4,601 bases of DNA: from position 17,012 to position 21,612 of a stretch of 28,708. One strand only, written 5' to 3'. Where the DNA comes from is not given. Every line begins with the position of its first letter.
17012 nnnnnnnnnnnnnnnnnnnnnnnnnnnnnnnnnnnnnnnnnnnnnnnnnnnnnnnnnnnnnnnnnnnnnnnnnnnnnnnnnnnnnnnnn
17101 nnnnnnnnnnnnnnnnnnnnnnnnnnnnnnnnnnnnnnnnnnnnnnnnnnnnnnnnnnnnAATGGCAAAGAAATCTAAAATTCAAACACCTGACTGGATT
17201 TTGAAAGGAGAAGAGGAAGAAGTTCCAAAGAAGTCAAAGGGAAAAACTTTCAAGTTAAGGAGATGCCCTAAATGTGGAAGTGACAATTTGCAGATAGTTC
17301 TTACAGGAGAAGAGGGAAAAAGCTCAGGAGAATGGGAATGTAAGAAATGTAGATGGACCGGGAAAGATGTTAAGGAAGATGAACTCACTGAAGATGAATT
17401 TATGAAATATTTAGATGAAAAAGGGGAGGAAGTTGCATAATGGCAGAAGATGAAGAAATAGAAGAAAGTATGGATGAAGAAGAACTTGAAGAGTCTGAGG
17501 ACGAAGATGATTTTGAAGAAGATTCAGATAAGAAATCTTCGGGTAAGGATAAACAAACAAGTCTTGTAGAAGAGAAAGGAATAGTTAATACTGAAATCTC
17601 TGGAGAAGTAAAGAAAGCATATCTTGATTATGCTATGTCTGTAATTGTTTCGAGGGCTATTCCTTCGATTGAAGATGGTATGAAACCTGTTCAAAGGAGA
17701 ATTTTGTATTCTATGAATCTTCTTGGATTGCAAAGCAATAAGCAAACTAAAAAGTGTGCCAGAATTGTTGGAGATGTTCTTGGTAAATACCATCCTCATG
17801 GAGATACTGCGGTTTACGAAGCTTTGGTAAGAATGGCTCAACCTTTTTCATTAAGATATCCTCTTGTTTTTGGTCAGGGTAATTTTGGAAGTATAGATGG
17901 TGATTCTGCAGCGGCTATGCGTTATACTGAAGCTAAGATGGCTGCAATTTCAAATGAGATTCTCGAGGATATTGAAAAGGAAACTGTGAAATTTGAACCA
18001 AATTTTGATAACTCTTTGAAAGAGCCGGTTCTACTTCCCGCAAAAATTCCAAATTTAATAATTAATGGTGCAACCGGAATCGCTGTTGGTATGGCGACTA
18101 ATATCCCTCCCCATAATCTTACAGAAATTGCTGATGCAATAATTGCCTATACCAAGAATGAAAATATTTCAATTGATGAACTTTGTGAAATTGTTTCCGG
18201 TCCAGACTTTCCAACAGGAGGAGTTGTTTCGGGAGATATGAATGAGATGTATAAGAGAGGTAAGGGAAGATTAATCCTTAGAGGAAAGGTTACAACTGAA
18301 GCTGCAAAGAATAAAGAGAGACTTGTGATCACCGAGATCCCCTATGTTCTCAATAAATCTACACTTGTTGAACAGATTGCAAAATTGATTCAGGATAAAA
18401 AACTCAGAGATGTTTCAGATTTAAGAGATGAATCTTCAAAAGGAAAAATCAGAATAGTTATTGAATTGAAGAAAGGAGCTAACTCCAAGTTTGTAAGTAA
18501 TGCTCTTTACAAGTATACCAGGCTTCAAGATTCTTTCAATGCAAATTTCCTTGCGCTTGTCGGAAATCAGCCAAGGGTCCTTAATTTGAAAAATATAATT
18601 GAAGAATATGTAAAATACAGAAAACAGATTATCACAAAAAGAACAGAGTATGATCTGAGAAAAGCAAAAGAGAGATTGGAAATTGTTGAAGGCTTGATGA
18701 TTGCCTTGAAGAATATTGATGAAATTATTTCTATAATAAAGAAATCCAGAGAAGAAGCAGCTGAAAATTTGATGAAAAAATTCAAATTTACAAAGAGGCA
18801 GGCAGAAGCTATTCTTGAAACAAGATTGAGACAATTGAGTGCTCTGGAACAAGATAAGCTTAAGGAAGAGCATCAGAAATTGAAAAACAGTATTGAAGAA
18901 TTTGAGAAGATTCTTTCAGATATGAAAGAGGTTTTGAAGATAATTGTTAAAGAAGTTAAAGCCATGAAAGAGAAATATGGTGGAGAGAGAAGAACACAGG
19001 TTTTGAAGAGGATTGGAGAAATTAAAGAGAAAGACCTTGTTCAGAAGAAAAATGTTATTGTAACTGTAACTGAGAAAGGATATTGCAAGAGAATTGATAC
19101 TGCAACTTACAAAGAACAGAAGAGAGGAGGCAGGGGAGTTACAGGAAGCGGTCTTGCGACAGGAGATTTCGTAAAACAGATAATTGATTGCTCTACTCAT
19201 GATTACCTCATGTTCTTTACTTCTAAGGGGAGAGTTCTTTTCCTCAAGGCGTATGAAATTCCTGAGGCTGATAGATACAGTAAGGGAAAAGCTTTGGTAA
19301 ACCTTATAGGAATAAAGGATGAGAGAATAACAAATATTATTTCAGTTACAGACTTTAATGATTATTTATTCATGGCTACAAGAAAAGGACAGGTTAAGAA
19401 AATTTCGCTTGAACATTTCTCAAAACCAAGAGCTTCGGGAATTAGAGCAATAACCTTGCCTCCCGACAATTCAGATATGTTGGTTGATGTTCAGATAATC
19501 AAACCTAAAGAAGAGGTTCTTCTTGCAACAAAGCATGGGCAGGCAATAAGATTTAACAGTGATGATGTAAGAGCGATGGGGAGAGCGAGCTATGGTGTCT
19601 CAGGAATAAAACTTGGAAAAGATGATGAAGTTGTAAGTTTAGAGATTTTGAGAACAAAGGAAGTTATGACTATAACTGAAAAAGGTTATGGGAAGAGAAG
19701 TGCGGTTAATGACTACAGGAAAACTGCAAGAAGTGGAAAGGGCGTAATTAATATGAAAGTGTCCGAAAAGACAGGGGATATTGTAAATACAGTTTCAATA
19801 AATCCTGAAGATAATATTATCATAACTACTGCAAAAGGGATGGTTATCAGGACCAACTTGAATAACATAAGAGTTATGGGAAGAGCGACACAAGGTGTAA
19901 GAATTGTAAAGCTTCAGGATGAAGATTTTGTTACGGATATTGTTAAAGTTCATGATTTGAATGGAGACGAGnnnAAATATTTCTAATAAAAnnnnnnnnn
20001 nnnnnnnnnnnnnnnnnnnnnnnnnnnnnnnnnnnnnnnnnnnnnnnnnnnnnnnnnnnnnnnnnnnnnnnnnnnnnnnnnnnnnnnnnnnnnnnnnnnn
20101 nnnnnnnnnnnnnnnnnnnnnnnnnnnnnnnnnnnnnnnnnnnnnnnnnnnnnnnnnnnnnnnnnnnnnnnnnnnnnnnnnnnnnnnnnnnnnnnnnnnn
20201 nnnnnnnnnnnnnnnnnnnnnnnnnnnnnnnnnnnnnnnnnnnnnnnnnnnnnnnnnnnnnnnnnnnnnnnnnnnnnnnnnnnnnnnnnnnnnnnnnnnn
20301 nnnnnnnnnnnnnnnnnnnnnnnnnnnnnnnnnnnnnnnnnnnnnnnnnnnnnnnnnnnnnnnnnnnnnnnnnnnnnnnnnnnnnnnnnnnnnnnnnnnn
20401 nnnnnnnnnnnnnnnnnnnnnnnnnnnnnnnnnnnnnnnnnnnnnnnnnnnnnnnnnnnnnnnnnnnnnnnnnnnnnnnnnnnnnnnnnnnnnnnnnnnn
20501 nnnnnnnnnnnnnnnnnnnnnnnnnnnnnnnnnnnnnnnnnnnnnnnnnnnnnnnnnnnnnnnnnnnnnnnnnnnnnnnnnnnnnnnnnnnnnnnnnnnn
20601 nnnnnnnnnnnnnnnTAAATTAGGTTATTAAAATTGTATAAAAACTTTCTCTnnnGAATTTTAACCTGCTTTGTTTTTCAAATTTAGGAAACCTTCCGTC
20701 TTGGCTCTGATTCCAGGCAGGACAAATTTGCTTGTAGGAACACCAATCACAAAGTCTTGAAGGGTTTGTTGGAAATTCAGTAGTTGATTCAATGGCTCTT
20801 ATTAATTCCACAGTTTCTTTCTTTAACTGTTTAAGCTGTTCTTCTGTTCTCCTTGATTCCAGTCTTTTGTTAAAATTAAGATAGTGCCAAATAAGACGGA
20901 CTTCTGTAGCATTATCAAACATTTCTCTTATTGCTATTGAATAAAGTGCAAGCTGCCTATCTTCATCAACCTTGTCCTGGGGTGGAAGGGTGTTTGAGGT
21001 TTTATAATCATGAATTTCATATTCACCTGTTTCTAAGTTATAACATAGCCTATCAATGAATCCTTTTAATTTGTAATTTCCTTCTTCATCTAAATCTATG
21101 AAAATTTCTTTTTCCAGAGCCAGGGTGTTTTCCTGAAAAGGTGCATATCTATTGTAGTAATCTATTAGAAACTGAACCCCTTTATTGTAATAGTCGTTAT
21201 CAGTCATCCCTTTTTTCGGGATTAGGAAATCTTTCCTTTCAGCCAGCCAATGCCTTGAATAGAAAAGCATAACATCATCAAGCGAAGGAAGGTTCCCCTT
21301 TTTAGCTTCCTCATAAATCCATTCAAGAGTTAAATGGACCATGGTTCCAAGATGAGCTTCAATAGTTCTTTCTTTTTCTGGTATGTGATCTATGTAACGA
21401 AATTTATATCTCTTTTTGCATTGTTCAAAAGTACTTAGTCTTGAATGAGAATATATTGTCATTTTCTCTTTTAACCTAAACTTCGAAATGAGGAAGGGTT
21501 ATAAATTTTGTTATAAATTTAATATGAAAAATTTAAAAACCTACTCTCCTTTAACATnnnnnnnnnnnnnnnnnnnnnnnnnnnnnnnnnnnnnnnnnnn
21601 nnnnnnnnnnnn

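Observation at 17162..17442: Zinc-ribbon gene translationally coupled between gyrB and gyrA: candidate gyrase accessory subunit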

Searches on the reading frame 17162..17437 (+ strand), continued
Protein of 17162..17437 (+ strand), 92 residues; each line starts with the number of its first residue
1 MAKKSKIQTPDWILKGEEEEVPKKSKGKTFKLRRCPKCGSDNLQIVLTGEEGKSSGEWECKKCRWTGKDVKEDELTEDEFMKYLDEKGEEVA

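Call 32: find_encoding_contigs(protein=P0149, flank=6000, max_places=2)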
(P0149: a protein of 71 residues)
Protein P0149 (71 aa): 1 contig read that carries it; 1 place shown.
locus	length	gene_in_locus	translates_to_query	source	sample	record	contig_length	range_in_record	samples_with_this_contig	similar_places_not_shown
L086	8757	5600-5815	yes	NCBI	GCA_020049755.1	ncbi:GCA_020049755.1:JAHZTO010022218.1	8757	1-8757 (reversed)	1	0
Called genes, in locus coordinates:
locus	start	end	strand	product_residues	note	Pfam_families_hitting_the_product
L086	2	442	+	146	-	?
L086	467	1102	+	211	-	PF04967:HTH_10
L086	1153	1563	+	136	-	-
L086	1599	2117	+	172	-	-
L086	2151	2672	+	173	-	-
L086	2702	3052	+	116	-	PF01248:Ribosomal_L7Ae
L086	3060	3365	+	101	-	PF01200:Ribosomal_S28e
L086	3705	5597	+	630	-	PF02518:HATPase_c, PF00204:DNA_gyraseB, PF01751:Toprim, PF00986:DNA_gyraseB_C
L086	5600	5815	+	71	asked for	PF12760:Zn_ribbon_IS1595 (weak)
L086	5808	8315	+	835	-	PF00521:DNA_topoisoIV, PF03989:DNA_gyraseA_C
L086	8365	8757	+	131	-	?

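Call 33: find_encoding_contigs(protein=P0196, flank=6000, max_places=2)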
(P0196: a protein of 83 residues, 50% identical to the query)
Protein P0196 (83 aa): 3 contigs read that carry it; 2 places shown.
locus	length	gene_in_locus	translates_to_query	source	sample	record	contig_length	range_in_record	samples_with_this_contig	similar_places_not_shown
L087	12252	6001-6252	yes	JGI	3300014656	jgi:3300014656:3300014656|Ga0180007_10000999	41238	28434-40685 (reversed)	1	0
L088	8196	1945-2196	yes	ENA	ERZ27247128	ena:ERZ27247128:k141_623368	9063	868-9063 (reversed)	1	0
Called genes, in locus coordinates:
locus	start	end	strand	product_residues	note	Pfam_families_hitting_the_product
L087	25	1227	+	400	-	PF07690:MFS_1, PF05977:MFS_3 (faint), PF13347:MFS_2 (weak), PF07690:MFS_1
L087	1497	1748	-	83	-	PF03144:GTP_EFTU_D2 (weak)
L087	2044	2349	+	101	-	-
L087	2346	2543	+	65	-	-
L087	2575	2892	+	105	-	-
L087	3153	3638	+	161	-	-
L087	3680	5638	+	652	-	PF02518:HATPase_c, PF00204:DNA_gyraseB, PF01751:Toprim, PF00986:DNA_gyraseB_C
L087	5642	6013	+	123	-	-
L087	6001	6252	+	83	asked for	-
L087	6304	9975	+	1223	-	PF00521:DNA_topoisoIV, PF14890:Intein_splicing, PF00521:DNA_topoisoIV, PF03989:DNA_gyraseA_C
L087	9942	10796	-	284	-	PF12705:PDDEXK_1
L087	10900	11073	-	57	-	PF09173:eIF2_C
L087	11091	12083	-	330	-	PF00009:GTP_EFTU, PF01926:MMR_HSR1, PF03193:RsgA_GTPase (weak), PF16897:MMR_HSR1_Xtn (weak), PF03144:GTP_EFTU_D2 (weak)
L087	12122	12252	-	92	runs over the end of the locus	-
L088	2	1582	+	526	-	?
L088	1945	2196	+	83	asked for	-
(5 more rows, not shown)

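Call 34: find_encoding_contigs(protein=P0160, flank=6000, max_places=2)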
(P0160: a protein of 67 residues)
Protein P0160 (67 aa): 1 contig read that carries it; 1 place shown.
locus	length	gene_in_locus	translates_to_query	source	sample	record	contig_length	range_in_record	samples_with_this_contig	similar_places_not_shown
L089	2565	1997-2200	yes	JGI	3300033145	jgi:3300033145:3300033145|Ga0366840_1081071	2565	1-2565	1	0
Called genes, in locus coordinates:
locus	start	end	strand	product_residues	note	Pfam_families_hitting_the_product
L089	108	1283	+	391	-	PF02518:HATPase_c, PF00204:DNA_gyraseB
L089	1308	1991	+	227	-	PF01751:Toprim, PF00986:DNA_gyraseB_C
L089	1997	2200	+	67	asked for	-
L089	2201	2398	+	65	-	-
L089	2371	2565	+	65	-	?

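Call 56: search_protein_families(library=ncbifam, proteins=[window:17162-17437:+], max_evalue=1)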
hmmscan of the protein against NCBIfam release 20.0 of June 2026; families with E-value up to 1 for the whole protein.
window:17162-17437:+ (92 aa): 9 families
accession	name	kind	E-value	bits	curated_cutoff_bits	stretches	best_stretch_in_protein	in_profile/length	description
TIGR03655.1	anti_R_Lar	subfamily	0.0027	18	39.6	1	32-71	1-41/55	Lar family restriction alleviation protein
NF047912.1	ECs_2282_CxxC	subfamily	0.0079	16.1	37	1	34-77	4-44/60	ECs_2282 family putative zinc-binding protein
NF041909.1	HVO_2753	equivalog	0.023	14.6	80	1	34-67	28-58/59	HVO_2753 family zinc finger protein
TIGR02605.1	CxxC_CxxC_SSSS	subfamily_domain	0.036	14.1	31.3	1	31-48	25-42/52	FmdB family zinc ribbon protein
NF041205.1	VdcD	equivalog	0.038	13.9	30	1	35-78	1-44/70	non-oxidative hydroxyarylic acid decarboxylases subunit D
NF011481.0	PRK14890.1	equivalog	0.043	13.8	61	1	22-67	20-60/61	putative Zn-ribbon RNA-binding protein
NF002979.0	PRK03681.1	subfamily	0.049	13.9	121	1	29-47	84-102/116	hydrogenase/urease nickel incorporation protein HypA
TIGR00100.1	hypA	equivalog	0.12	12.4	88.1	1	29-46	84-101/116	hydrogenase maturation nickel metallochaperone HypA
NF003058.0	PRK03976.1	equivalog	0.19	11.7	87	1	31-66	35-65/91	50S ribosomal protein L37ae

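Call 57: predict_structure(alignment_id=A3)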
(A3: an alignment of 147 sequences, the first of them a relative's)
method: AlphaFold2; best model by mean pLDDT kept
length: 92 residues; sequences in the alignment: 147
mean_pLDDT: 72.5   pTM: 0.46
mean pLDDT of the five models: 72.5, 71.0, 69.5, 68.2, 67.4
residues with pLDDT >= 90: 2; 70-90: 50; 50-70: 34; < 50: 6
segments of 3 or more residues with pLDDT < 50: 1-3, 90-92
pLDDT, mean of each block of 10 residues (from residue 1): 57 59 62 86 78 76 88 83 69 47
secondary structure, 60 per line:
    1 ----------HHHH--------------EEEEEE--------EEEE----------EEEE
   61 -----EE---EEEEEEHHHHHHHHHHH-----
elements in order: H11-14 E29-34 E43-46 E57-60 E71-76 H77-87

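Call 60: fold_search(model_id=the predicted structure, library=pdb)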
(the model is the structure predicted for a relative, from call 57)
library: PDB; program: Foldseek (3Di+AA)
matches with E <= 10: 91; with E <= 0.001: 0
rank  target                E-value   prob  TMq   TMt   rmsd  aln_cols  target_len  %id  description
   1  7rix_B                2.2e-01  0.91  0.41  0.04   4.0        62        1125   18  RNA polymerase II elongation complex with hairpin polyamide Py-Im 1, scaffold 2 (released 2022-01-12)
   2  4x6a_B                2.4e-01  0.97  0.47  0.05   4.5        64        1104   16  Crystal structure of yeast RNA polymerase II encountering oxidative Cyclopurine DNA lesions (released 2015-02-04)
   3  7rim_B                2.4e-01  0.97  0.45  0.04   3.4        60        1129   17  RNA polymerase II elongation complex with hairpin polyamide Py-Im 1, scaffold 1 (released 2022-01-12)
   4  4v9f_Z                2.5e-01  0.54  0.26  0.29   9.8        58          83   19  The re-refined crystal structure of the Haloarcula marismortui large ribosomal subunit at 2.4 Angstrom resolution: mor (released 2014-07-09)
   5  6o6c_B                3.5e-01  0.90  0.43  0.04   3.5        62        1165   18  RNA polymerase II elongation complex arrested at a CPD lesion (released 2019-06-26)
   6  1nt9_B                4.5e-01  0.84  0.42  0.05   3.5        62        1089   18  Complete 12-subunit RNA polymerase II (released 2003-04-22)
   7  5x50_B                4.8e-01  0.90  0.46  0.05   4.7        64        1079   14  RNA Polymerase II from Komagataella Pastoris (Type-2 crystal) (released 2017-05-17)
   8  1pqv_B                4.8e-01  0.80  0.40  0.04   3.7        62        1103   18  RNA polymerase II-TFIIS complex (released 2003-08-19)
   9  9pd4_N                5.9e-01  0.20  0.30  0.08  12.8        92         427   13  NER dual incision complex - DuIM (released 2026-02-18)
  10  6ir9_B                6.7e-01  0.89  0.48  0.05   4.4        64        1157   14  RNA polymerase II elongation complex bound with Elf1 and Spt4/5, stalled at SHL(-1) of the nucleosome (released 2019-02-20)
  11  2r92_B                6.7e-01  0.60  0.39  0.04   3.9        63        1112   19  Elongation complex of RNA polymerase II with artificial RdRP scaffold (released 2007-11-27)
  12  9ja1_B                8.1e-01  0.72  0.43  0.04   3.5        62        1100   18  The RNA polymerase II elongation complex from Saccharomyces cerevisiae (released 2024-09-04)
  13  3cc2_Z                9.2e-01  0.38  0.27  0.34   7.7        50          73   22  The Refined Crystal Structure of the Haloarcula Marismortui Large Ribosomal Subunit at 2.4 Angstrom Resolution with rr (released 2008-05-20)
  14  5iy6_U                9.2e-01  0.21  0.27  0.16  12.4        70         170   18  Human holo-PIC in the closed state (released 2016-05-18)
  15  9mj5_C                9.2e-01  0.18  0.29  0.16  13.1        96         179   14  Catalytic domain of human DNA polymerase alpha in complex with DNA and RPA (released 2025-02-19)
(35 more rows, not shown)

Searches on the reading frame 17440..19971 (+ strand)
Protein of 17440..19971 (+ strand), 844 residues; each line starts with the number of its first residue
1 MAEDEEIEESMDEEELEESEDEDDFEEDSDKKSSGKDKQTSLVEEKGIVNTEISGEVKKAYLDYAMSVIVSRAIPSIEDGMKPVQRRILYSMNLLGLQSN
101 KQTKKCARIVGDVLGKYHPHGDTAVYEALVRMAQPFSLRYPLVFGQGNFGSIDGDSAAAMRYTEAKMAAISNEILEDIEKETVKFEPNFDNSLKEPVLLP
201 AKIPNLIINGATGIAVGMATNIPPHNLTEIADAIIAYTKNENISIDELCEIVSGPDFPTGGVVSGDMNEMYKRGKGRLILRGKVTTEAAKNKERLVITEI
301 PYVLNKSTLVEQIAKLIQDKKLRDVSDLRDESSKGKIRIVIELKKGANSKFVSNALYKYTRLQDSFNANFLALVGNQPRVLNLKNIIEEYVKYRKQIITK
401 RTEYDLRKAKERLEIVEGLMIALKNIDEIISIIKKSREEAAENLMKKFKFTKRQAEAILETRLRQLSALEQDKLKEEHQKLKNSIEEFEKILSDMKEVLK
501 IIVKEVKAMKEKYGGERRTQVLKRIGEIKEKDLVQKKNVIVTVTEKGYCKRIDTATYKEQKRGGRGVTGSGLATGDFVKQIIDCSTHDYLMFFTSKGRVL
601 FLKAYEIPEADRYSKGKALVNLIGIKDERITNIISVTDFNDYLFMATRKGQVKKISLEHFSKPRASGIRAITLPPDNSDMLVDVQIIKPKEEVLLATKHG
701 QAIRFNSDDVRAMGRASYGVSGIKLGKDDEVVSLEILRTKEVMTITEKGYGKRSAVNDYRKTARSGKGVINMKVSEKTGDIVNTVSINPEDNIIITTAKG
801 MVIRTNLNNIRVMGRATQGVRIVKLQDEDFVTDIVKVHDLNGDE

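Call 4: search_protein_families(library=pfam, proteins=[window:17440-19971:+], max_evalue=1)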
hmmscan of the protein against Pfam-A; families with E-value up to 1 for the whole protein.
window:17440-19971:+ (844 aa): 6 families
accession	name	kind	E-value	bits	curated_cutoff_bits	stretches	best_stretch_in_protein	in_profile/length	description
PF00521.26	DNA_topoisoIV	-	1.2e-159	532.2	31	1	72-506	1-431/432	DNA gyrase/topoisomerase IV, subunit A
PF03989.18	DNA_gyraseA_C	-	7.4e-69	227.4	27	6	791-837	1-47/48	DNA gyrase C-terminal domain, beta-propeller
PF10241.14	KxDL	-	0.17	12.6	27.2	1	459-513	25-78/86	Uncharacterized conserved protein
PF05192.23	MutS_III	-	0.44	11.3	34.1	1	405-535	47-155/194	MutS domain III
PF11599.14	AviRa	-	0.75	9.6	25.7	0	457-542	88-170/232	RRNA methyltransferase AviRa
PF09177.16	STX6_10_61_N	-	0.77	10.8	29.4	1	457-505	19-70/99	Syntaxin 6/10/61, N-terminal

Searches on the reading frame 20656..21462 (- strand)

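Call 70: search_protein_families(library=pfam, proteins=[window:20656-21462:-], max_evalue=0.001)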
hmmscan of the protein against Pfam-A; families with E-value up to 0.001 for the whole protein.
window:20656-21462:- (269 aa): 3 families
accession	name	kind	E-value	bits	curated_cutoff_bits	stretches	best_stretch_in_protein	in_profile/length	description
PF12705.13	PDDEXK_1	-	1.6e-35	123.7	22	1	5-248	3-247/247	PD-(D/E)XK nuclease superfamily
PF01930.23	Cas_Cas4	-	3.8e-07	30.8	22.7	1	133-247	53-158/160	Domain of unknown function DUF83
PF10926.14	DUF2800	-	0.00045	19.9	21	1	88-253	68-238/368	Protein of unknown function (DUF2800)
